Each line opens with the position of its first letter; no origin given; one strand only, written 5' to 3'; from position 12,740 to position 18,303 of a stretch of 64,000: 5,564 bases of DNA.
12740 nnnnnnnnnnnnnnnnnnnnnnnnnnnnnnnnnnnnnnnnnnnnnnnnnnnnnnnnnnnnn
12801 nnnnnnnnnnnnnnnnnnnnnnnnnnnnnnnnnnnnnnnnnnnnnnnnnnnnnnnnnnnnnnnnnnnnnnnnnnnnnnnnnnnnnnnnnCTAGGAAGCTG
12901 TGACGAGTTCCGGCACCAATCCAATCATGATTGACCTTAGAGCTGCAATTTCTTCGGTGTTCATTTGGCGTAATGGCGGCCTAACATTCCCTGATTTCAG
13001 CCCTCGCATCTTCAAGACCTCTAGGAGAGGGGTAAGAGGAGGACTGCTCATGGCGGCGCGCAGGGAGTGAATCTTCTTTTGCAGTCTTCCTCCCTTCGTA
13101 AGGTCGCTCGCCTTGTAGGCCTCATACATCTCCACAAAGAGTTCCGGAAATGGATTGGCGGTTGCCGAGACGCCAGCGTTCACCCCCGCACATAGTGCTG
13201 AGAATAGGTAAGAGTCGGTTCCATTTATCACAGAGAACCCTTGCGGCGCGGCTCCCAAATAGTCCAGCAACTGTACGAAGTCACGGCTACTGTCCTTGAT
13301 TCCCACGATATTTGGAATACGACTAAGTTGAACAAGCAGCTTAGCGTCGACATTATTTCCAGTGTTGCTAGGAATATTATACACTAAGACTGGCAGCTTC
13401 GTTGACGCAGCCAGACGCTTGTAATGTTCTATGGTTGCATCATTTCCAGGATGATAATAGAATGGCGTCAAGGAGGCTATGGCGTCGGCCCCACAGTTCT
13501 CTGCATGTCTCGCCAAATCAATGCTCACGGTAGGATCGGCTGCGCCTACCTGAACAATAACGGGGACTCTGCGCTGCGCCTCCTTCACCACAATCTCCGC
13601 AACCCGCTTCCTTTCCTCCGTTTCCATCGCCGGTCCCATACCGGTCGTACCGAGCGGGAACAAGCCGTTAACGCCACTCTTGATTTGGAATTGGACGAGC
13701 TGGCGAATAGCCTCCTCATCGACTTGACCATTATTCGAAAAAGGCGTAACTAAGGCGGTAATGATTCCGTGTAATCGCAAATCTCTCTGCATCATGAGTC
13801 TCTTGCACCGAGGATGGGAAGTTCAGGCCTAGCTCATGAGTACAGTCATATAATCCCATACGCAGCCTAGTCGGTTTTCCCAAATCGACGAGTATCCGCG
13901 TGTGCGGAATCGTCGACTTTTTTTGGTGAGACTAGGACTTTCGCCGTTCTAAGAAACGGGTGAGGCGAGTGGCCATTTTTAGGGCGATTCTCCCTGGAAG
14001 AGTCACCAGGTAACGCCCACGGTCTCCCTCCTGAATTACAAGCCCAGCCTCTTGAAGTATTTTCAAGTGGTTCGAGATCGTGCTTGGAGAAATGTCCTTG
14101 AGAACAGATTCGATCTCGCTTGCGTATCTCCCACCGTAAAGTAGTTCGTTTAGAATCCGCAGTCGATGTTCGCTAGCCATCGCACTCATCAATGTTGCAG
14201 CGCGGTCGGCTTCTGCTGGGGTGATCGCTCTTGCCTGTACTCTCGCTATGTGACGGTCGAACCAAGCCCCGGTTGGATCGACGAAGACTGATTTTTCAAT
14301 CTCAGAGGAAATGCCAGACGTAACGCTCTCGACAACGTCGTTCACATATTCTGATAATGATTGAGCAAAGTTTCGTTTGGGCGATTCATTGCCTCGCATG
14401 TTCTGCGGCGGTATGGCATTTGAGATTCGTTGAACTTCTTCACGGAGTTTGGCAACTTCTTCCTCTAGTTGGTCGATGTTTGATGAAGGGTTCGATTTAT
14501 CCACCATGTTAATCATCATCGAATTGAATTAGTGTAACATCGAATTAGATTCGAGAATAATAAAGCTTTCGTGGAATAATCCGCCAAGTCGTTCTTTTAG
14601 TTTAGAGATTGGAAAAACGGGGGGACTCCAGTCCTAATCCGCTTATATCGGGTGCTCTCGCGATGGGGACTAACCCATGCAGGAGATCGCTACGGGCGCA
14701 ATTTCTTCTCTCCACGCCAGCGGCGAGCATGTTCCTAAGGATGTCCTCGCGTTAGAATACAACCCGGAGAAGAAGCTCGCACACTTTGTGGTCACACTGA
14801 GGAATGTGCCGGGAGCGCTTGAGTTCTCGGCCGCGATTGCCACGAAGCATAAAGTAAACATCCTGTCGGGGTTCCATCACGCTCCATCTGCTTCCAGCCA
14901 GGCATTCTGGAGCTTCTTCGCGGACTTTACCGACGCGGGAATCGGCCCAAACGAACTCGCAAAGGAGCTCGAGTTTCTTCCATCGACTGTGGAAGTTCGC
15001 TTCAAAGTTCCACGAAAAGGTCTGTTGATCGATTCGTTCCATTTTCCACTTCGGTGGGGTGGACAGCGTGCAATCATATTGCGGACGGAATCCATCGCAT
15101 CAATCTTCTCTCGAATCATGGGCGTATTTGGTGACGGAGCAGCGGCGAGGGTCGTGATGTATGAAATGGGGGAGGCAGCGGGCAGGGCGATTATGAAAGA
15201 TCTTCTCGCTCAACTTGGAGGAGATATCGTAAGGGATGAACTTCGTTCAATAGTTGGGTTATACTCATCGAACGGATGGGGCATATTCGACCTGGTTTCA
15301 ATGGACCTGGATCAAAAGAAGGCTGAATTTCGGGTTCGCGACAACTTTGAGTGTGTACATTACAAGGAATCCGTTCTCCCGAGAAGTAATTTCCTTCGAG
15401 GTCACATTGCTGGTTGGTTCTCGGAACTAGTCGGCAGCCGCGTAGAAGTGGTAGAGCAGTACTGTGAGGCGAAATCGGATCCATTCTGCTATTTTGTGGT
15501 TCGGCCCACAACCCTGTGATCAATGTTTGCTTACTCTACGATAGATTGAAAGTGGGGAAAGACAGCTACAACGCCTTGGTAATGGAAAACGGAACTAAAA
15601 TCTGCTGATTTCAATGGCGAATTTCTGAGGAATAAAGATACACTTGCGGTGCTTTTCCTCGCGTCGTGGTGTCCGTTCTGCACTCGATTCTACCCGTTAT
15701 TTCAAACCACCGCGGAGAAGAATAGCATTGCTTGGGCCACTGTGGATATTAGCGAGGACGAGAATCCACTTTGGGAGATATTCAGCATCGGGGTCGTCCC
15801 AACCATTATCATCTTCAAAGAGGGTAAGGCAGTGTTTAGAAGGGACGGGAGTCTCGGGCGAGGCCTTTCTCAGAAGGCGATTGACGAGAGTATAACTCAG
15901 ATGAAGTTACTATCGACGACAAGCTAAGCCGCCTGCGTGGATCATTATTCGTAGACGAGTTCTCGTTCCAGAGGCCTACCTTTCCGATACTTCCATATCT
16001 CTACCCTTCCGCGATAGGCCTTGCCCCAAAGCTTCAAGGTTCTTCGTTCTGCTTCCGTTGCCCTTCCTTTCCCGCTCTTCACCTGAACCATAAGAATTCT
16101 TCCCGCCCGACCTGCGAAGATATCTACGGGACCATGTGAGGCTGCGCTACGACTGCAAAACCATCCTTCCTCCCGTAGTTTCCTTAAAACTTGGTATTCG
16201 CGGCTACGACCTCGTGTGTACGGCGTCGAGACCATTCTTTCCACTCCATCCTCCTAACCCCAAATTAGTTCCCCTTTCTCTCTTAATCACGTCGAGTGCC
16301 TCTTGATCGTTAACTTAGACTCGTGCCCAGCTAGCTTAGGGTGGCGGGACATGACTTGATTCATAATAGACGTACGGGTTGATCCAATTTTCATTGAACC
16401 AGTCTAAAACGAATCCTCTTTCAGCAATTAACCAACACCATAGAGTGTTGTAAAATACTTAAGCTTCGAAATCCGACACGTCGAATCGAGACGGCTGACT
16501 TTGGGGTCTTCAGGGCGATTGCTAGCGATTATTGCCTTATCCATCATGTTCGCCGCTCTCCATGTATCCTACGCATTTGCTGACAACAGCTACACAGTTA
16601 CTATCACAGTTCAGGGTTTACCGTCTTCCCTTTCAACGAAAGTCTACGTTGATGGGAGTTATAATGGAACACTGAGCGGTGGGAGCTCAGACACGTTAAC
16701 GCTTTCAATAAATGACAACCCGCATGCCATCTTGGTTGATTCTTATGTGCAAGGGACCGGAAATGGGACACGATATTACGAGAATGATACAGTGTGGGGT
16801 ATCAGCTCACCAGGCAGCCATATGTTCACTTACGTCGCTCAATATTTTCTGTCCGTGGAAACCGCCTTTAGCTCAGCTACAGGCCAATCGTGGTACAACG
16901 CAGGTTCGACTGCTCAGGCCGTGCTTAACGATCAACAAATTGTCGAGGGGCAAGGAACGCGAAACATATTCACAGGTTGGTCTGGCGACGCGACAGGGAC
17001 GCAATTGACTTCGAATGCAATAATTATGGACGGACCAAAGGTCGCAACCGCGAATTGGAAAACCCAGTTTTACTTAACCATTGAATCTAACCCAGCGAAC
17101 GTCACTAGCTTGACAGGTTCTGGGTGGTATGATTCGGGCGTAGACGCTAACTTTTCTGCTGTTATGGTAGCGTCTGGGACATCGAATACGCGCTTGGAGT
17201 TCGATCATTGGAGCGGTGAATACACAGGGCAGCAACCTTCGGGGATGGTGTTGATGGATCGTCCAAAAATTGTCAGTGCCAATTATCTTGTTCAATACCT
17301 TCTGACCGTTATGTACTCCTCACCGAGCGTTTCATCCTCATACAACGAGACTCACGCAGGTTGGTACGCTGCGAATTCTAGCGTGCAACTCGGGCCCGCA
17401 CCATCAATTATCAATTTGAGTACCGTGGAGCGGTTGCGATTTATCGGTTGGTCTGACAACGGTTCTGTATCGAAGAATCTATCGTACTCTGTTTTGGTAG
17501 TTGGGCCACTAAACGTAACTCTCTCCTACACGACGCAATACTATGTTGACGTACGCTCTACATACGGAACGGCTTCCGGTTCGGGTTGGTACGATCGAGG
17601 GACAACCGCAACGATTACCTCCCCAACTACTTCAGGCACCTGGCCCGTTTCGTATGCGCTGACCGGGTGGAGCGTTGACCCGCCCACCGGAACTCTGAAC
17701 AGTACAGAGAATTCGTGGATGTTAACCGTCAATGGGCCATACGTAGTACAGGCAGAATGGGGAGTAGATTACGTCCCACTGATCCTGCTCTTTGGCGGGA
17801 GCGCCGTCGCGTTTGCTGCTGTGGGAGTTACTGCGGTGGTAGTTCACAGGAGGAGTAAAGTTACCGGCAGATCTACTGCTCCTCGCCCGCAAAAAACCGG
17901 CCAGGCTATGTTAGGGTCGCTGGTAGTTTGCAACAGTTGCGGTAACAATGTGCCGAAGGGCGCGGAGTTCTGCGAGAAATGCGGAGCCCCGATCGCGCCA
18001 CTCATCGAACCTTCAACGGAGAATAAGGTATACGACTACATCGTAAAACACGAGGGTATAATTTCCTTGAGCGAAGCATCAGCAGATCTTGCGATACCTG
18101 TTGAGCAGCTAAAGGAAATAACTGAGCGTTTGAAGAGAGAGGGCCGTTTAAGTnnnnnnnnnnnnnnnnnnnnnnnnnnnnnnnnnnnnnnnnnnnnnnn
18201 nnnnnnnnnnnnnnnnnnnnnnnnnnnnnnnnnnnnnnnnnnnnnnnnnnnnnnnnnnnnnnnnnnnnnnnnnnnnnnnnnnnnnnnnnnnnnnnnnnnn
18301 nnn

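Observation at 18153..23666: Eukaryote-type ubiquitin cascade operon (Ubl-GG, HPN-type E2, E1, JAMM) with membrane-anchored components and no RING gene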

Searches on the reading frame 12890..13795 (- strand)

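Call 85: search_protein_families(library=pfam, proteins=[window:12890-13795:-], max_evalue=0.001)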
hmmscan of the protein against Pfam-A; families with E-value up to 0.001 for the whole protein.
window:12890-13795:- (301 aa): 1 family
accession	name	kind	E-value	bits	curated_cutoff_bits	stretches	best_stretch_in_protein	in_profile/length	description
PF00701.28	DHDPS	-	1.1e-71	241.4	22.1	1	8-289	2-285/289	Dihydrodipicolinate synthetase family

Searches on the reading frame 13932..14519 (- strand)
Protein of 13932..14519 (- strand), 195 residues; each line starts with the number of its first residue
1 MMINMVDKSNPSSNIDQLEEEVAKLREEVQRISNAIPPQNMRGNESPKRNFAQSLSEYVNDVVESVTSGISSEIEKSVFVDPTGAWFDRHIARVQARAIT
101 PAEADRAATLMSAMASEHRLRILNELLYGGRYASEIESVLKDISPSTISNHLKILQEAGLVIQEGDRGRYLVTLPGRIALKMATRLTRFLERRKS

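Call 85: search_protein_families(library=pfam, proteins=[window:13932-14519:-], max_evalue=0.001)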
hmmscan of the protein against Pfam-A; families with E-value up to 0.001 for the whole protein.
window:13932-14519:- (195 aa): 4 families
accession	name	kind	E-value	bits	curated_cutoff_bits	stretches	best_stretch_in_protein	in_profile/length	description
PF12840.13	HTH_20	-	1.7e-11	44.3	27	1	114-162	1-49/51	Helix-turn-helix domain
PF01022.26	HTH_5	-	2.5e-10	40.5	22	1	117-161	2-45/47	Bacterial regulatory protein, arsR family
PF25213.1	HVO_A0261_N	-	3.2e-06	27.4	35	1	114-193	8-84/86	HVO_A0261 N-terminal domain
PF12802.13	MarR_2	-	0.00049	20.6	27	0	120-167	8-56/61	MarR family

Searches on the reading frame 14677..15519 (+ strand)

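Call 85: search_protein_families(library=pfam, proteins=[window:14677-15519:+], max_evalue=0.001)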
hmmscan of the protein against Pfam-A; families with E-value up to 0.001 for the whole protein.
window:14677-15519:+ (280 aa): 1 family
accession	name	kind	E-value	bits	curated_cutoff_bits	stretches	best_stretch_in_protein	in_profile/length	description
PF02830.23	V4R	-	7.8e-11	42.3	31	1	217-277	2-62/62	V4R domain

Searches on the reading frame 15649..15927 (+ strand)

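Call 85: search_protein_families(library=pfam, proteins=[window:15649-15927:+], max_evalue=0.001)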
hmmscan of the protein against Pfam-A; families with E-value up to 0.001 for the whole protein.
window:15649-15927:+ (92 aa): 1 family
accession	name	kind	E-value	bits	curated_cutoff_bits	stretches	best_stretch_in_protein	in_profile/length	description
PF00085.26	Thioredoxin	-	1.3e-09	38.4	23.5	1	3-70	25-93/103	Thioredoxin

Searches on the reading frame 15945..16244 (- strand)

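Call 85: search_protein_families(library=pfam, proteins=[window:15945-16244:-], max_evalue=0.001)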
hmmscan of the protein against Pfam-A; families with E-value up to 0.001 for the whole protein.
window:15945-16244:- (99 aa): 1 family
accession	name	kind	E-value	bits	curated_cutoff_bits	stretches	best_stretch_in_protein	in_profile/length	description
PF01870.24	Hjc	-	4.2e-06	27.1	21.1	1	16-62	3-53/93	Archaeal holliday junction resolvase (hjc)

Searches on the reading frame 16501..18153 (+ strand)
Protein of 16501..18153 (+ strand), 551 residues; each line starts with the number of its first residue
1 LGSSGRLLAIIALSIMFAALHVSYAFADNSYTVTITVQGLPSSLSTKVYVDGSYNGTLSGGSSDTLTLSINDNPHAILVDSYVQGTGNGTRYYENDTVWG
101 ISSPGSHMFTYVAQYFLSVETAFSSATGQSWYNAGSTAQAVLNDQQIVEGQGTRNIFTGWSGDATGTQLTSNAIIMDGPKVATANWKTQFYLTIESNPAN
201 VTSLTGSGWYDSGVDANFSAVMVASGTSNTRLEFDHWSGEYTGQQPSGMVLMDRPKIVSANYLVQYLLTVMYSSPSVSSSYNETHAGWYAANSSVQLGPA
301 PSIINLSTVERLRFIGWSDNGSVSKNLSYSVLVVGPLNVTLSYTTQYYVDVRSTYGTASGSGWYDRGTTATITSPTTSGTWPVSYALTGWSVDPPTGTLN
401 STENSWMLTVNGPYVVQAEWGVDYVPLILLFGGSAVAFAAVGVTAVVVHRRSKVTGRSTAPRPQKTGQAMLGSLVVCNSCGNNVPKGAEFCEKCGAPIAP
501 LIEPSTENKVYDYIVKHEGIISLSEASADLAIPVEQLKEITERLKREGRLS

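Call 40: search_protein_families(library=pfam, proteins=[window:16501-18153:+], max_evalue=5)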
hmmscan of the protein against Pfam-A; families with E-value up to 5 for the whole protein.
window:16501-18153:+ (551 aa): 11 families
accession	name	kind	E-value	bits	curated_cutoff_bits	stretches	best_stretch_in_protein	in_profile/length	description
PF18998.6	Flg_new_2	-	8.7e-10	38.9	23.6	3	353-420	7-69/73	Divergent InlB B-repeat domain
PF13240.11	Zn_Ribbon_1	-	3.2e-06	27.2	25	1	477-498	2-23/23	zinc-ribbon domain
PF13248.11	Zn_ribbon_3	-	9.5e-05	22.2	27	1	474-498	2-26/26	zinc-ribbon domain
PF12773.13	DZR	-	0.00027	21.5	27.3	1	477-499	1-23/45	Double zinc ribbon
PF17032.10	Zn_ribbon_15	-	0.015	16.5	28.9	1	475-495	53-73/73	zinc-ribbon family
PF18912.6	DZR_2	-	0.022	15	27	1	475-498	22-46/56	Double zinc ribbon domain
PF24463.1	DUF7577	-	0.17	11.9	28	1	475-497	3-25/27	Domain of unknown function (DUF7577)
PF24460.1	DUF7575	-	0.18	11.6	28.5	1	475-498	4-27/28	Domain of unknown function (DUF7575)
PF01258.23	zf-dskA_traR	-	1.6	9.3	24.9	0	490-499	5-14/36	Prokaryotic dksA/traR C4-type zinc finger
PF18508.7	zf_C2H2_13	-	1.8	8.7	26.5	0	491-499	20-28/42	Zinc finger domain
PF09134.16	Invasin_D3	-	2.1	9.3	33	1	354-390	48-85/98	Invasin, domain 3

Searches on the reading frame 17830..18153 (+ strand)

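Call 40: search_protein_families(library=pfam, proteins=[window:17830-18153:+], max_evalue=5)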
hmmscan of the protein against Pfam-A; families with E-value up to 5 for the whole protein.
window:17830-18153:+ (108 aa): 16 families
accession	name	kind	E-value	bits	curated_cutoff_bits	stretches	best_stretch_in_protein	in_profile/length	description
PF13240.11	Zn_Ribbon_1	-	3.9e-07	30.1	25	1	34-55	2-23/23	zinc-ribbon domain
PF13248.11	Zn_ribbon_3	-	1.1e-05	25.2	27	1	31-55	2-26/26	zinc-ribbon domain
PF12773.13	DZR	-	1.7e-05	25.3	27.3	1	34-56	1-23/45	Double zinc ribbon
PF17032.10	Zn_ribbon_15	-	0.0018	19.4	28.9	1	32-52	53-73/73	zinc-ribbon family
PF18912.6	DZR_2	-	0.0018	18.5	27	1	32-55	22-46/56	Double zinc ribbon domain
PF06869.18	DUF1258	-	0.0076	16.2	33.1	1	27-72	12-56/253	Protein of unknown function (DUF1258)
PF24463.1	DUF7577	-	0.021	14.9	28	1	32-55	3-26/27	Domain of unknown function (DUF7577)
PF24460.1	DUF7575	-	0.024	14.5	28.5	1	32-55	4-27/28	Domain of unknown function (DUF7575)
PF01258.23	zf-dskA_traR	-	0.025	15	24.9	1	47-56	5-14/36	Prokaryotic dksA/traR C4-type zinc finger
PF14803.11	Zn_ribbon_Nudix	-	0.028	14.8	25.6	1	47-60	2-15/34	Nudix N-terminal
PF18508.7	zf_C2H2_13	-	0.049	13.7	26.5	1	48-56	20-28/42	Zinc finger domain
PF18439.7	zf_UBZ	-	0.06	13.5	25.6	1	47-57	4-14/32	Ubiquitin-Binding Zinc Finger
PF09872.14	DUF2099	-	0.099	12.3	25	1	30-85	93-147/257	Uncharacterized protein conserved in archaea (DUF2099)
PF13408.12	Zn_ribbon_recom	-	0.1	13.4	25.3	0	27-40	1-14/58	Recombinase zinc beta ribbon domain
PF21344.3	Zn_ribbon_LysW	-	0.31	11.1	27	1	26-39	16-29/46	Alpha-aminoadipate carrier protein LysW-like, globular domain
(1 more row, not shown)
